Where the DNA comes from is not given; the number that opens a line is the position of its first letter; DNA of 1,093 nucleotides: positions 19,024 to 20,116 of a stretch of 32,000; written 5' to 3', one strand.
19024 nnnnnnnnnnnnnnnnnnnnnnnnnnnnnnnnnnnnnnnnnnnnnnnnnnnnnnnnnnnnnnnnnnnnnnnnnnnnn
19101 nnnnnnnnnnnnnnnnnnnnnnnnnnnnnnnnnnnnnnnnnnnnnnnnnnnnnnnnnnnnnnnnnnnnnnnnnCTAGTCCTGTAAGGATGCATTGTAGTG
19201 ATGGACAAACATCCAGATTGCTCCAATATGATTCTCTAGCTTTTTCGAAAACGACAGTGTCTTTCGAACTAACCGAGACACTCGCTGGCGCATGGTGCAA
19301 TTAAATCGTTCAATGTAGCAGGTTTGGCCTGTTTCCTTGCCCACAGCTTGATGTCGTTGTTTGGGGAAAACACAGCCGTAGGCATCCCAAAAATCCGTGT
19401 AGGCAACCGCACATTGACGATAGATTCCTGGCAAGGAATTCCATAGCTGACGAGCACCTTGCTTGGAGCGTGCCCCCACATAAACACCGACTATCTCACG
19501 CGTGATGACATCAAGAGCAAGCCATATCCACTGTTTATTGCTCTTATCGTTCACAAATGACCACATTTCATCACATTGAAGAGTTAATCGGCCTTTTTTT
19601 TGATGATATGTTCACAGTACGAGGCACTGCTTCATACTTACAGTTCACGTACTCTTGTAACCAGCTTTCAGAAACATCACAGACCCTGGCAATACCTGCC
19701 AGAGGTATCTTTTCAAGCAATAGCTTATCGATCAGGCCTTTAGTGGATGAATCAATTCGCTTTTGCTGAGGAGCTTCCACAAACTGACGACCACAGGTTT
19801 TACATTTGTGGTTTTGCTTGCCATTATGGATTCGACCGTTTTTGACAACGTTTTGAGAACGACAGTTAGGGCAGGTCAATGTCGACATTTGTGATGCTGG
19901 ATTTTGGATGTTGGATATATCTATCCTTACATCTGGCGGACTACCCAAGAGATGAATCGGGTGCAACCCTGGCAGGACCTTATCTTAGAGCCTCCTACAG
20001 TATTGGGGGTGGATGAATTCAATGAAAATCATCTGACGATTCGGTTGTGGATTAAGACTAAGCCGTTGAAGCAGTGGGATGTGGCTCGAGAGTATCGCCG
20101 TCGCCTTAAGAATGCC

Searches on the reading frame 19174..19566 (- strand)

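Call 9: search_protein_families(library=pfam, proteins=[window:19174-19566:-], max_evalue=0.01)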
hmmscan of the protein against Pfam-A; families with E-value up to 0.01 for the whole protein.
window:19174-19566:- (130 aa): 1 family
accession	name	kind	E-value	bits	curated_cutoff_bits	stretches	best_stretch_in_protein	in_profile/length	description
PF03400.19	DDE_Tnp_IS1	-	1.5e-19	71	24.1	1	2-122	11-126/131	IS1 transposase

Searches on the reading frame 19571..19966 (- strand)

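Call 9: search_protein_families(library=pfam, proteins=[window:19571-19966:-], max_evalue=0.01)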
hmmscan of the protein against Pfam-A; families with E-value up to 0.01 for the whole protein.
window:19571-19966:- (131 aa): 6 families
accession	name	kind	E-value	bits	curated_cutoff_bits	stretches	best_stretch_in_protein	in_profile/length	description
PF03811.18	Zn_ribbon_InsA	-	9.8e-06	25.6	26.1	1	29-58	5-34/35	InsA N-terminal domain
PF13717.11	Zn_ribbon_4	-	0.0024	18.2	30.3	1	31-62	4-35/36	zinc-ribbon domain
PF13465.12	zf-H2C2_2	-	0.003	18.3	40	1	45-63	7-25/26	Zinc-finger double domain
PF09723.15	Zn_ribbon_8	-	0.0057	17.1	34.4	0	26-42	23-39/41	Zinc ribbon domain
PF14369.11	Zn_ribbon_19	-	0.0085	16.7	30.8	0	27-38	19-30/35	zinc-ribbon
PF25206.1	DUF7836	-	0.0099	16.1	26.7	0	29-60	7-38/59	Domain of unknown function (DUF7836)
